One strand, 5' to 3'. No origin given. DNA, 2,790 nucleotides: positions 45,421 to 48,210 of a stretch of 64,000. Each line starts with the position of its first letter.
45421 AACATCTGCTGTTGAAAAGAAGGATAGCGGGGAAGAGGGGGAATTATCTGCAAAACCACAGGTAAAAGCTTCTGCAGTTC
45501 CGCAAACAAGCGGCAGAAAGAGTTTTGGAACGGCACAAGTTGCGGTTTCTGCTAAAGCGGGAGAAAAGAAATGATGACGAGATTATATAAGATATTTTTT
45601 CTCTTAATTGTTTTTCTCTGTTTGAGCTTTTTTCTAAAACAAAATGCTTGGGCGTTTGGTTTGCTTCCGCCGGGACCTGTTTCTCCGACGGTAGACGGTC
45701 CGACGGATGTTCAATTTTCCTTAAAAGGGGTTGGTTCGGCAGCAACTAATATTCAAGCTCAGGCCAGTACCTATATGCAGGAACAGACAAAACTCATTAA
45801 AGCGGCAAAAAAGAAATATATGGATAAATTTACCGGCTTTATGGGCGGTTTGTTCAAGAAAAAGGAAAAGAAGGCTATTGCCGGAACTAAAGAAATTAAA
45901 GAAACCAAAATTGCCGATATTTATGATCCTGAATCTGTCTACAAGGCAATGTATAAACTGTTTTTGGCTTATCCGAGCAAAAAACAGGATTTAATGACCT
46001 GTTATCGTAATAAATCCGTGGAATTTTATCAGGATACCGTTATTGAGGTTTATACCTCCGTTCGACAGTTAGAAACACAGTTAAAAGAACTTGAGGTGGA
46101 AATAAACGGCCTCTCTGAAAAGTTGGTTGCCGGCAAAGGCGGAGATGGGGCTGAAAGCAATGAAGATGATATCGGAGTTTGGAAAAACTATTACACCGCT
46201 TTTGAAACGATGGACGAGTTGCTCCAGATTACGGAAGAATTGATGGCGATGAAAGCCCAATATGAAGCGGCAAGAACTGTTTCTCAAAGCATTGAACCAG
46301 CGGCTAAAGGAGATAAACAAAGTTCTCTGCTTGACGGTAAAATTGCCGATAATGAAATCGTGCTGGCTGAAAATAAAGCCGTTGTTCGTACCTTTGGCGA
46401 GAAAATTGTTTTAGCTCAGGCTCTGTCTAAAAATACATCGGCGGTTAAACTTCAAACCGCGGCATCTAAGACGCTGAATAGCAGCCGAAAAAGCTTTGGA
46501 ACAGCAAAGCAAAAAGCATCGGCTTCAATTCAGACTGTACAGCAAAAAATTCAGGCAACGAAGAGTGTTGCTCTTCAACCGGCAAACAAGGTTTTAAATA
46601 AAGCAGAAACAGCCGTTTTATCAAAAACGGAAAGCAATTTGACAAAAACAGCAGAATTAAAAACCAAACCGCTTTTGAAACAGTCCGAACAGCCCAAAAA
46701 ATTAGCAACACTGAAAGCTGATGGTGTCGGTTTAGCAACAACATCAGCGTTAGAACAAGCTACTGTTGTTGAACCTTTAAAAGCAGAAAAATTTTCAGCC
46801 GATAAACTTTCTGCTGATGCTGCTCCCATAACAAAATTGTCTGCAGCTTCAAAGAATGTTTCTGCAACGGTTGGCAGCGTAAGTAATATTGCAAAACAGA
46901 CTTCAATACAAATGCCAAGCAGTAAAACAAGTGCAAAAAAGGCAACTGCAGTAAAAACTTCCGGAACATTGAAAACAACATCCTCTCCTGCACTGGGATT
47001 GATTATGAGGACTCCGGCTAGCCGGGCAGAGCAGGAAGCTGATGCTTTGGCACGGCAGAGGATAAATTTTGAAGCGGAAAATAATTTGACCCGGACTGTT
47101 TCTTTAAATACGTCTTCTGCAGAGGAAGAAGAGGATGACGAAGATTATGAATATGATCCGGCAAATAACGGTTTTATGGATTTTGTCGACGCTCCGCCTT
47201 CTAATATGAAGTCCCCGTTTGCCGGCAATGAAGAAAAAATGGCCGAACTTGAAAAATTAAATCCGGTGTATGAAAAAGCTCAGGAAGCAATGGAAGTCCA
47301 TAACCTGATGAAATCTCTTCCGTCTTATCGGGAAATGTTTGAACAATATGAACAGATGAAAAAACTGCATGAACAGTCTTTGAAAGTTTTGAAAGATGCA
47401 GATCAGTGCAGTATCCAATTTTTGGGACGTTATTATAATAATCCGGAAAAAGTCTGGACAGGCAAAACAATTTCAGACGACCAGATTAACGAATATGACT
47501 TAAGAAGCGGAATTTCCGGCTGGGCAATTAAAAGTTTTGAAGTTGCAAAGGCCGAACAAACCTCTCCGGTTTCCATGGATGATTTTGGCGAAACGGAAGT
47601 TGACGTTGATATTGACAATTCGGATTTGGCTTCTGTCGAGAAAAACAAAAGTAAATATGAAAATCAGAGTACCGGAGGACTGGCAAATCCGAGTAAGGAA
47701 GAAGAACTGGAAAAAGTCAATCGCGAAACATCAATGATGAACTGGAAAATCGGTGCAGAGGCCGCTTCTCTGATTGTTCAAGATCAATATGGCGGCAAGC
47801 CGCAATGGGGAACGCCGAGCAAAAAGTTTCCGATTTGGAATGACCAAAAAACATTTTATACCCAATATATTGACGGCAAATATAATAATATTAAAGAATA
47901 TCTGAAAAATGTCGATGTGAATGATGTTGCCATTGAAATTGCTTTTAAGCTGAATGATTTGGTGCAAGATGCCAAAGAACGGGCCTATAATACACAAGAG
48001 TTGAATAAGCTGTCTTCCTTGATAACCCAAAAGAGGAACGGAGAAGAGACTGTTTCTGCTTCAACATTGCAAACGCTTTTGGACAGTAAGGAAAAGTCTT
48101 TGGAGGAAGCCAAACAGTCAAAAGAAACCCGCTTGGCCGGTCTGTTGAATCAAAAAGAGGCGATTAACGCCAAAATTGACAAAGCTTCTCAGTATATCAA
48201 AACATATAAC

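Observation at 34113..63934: Heavily elaborated, Cag-like VirB-type T4SS locus that may represent an undescribed T4SS subtype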

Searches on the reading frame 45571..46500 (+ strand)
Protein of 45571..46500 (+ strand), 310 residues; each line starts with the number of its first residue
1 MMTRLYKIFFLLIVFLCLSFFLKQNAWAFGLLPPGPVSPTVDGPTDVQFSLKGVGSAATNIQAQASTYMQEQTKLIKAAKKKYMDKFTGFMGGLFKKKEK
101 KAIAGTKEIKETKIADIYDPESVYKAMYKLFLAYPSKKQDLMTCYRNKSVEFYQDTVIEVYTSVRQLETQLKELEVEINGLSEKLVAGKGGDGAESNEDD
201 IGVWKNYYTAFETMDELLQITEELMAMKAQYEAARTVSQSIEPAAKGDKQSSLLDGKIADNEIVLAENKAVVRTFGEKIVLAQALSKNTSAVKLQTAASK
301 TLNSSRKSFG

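Call 27: search_protein_families(library=pfam, proteins=[window:45571-46500:+], max_evalue=10)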
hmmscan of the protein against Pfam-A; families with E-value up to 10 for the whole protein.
window:45571-46500:+ (310 aa): 3 families
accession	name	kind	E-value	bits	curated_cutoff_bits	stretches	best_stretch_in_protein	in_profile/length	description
PF09602.15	PhaP_Bmeg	-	0.25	11.7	28.3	2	203-250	13-62/168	Polyhydroxyalkanoic acid inclusion protein (PhaP_Bmeg)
PF21408.2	MTR4-like_stalk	-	0.32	11.7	24.2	1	162-224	15-52/64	Exosome RNA helicase MTR4-like, stalk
PF24362.2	DUF7518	-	0.38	11.9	27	1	164-189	2-27/104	Family of unknown function (DUF7518)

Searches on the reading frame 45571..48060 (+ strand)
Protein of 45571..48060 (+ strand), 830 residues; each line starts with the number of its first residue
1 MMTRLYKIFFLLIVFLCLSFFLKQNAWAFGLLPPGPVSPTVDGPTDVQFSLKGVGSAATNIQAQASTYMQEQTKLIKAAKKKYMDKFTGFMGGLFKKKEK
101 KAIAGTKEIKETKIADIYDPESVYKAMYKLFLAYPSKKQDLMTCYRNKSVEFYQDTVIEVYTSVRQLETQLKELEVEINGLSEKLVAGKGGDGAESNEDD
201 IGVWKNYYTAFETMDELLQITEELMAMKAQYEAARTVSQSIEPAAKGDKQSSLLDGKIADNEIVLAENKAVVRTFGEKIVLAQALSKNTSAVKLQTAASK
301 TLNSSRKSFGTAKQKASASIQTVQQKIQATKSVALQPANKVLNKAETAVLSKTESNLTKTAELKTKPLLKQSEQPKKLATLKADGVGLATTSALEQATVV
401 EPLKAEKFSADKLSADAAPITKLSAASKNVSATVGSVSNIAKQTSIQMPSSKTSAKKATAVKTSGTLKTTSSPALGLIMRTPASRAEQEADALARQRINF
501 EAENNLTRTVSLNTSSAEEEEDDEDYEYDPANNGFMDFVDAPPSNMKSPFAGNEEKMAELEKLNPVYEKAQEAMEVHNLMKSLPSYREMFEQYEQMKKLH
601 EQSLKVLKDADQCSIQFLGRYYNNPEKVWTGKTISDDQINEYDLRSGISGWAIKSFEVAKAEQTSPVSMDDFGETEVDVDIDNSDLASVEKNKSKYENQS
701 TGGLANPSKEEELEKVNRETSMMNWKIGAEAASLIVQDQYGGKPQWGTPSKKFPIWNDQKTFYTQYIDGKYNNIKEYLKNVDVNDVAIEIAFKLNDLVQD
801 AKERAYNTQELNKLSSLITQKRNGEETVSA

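Call 72: predict_structure(alignment_id=A6)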
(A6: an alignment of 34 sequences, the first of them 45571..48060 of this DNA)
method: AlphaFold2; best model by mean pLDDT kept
length: 830 residues; sequences in the alignment: 34
mean_pLDDT: 48.3   pTM: 0.26
mean pLDDT of the five models: 48.3, 46.2, 41.4, 40.1, 37.8
residues with pLDDT >= 90: 1; 70-90: 139; 50-70: 243; < 50: 447
segments of 3 or more residues with pLDDT < 50: 22-115, 117-119, 132-136, 185-195, 236-485, 505-553, 666-668, 671-679, 699-703, 825-830
pLDDT, mean of each block of 10 residues (from residue 1): 69 73 41 38 37 30 31 36 36 32 34 43 54 49 56 57 57 57 48 46 56 56 54 49 38 29 28 29 28 27 27 40 41 31 29 26 28 28 26 29 29 31 27 27 26 29 27 30 54 72 47 26 40 39 38 50 57 57 61 72 80 83 82 73 78 69 51 48 56 55 54 68 67 71 73 58 52 52 72 86 87 81 49
secondary structure, 60 per line:
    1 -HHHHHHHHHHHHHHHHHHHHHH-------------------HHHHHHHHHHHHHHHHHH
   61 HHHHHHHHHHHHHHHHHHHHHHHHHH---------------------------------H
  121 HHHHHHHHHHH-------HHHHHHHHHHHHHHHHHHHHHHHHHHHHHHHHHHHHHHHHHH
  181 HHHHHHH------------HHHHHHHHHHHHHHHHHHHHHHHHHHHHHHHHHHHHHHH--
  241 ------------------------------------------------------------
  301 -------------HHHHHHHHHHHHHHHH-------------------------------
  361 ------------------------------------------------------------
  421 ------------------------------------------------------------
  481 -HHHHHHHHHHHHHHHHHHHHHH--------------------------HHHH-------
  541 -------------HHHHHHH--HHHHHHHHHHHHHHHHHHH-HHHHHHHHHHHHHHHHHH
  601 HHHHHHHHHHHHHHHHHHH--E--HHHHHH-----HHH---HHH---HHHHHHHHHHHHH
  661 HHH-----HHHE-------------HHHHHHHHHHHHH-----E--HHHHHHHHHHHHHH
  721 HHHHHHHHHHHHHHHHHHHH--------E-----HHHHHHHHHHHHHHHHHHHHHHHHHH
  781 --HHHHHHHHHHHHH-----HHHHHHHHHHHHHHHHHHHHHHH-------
elements in order (helices of 4 or more, strands of 3 or more residues): H2-23 H43-86 H120-131 H139-187 H200-238 H314-329 H482-503 H530-533 H554-560 H563-581 H583-619 H625-630 H648-663 H686-698 H707-740 H755-780 H783-795 H801-823

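Call 74: fold_search(model_id=the predicted structure, library=pdb)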
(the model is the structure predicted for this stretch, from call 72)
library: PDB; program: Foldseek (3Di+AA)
matches with E <= 10: 25; with E <= 0.001: 0
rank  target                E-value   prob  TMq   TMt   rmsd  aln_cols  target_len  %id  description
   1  8i03_H                3.7e+00  0.10  0.08  0.30   6.8        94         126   11  Cryo-EM structure of the SIN3L complex from S. pombe (released 2023-05-03)
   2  6n1l                  4.6e+00  0.13  0.07  0.31   6.3        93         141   11  The complement inhibitory domain of B. burgdorferi BBK32. (released 2019-03-27)
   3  2rld_D                4.8e+00  0.12  0.06  0.37  14.3       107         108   12  CRYSTAL STRUCTURE OF A PROTEIN WITH UNKNOWN FUNCTION FROM S23 RIBOSOMAL PROTEIN FAMILY (BT_0352) FROM BACTEROIDES THET (released 2007-10-30)
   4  6xt9_I                5.6e+00  0.06  0.07  0.08   8.5       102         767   14  Subunits BBS 1,4,8,9,18 of the human BBSome complex (released 2020-01-29)
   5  9had_B                5.6e+00  0.05  0.05  0.24  17.8       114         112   15  Der f 21 dust mite allergen with computationally designed DerF21_b10 binder (released 2024-12-18)
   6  1bgd                  5.9e+00  0.06  0.05  0.21  15.6       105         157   11  CRYSTAL STRUCTURE OF CANINE AND BOVINE GRANULOCYTE-COLONY STIMULATING FACTOR (G-CSF) (released 1993-10-31)
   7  6dyb_A                6.2e+00  0.06  0.06  0.31  14.5       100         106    9  Metal-free structure of the engineered cyt cb562 variant, CH3 (released 2019-04-24)
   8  8snb_8S               6.2e+00  0.04  0.08  0.18  36.5       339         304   13  atomic model of sea urchin sperm doublet microtubule (48-nm periodicity) (released 2023-06-28)
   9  1bgc                  6.5e+00  0.04  0.05  0.21  18.9       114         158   14  CRYSTAL STRUCTURE OF CANINE AND BOVINE GRANULOCYTE-COLONY STIMULATING FACTOR (G-CSF) (released 1993-10-31)
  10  1bge_B                6.8e+00  0.06  0.05  0.22  15.7       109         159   10  CRYSTAL STRUCTURE OF CANINE AND BOVINE GRANULOCYTE-COLONY STIMULATING FACTOR (G-CSF) (released 1993-10-31)
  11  5gw9_A                6.8e+00  0.05  0.06  0.22  21.1       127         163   15  Crystal structure of C163, a backbone circularized G-CSF (released 2017-09-13)
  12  7f6j_C                7.6e+00  0.21  0.09  0.59  11.4       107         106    9  Crystal structure of the PDZD8 coiled-coil domain - Rab7 complex (released 2022-02-23)
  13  5zo6                  8.0e+00  0.04  0.05  0.20  21.1       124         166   14  Crystal structure of C166, a backbone circularized G-CSF (released 2019-04-17)
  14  5n6x_A                8.0e+00  0.04  0.06  0.10  13.2       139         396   11  Crystal structure of the Legionella effector WipA (released 2017-04-19)
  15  9had_A                8.0e+00  0.03  0.05  0.23  21.9       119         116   13  Der f 21 dust mite allergen with computationally designed DerF21_b10 binder (released 2024-12-18)
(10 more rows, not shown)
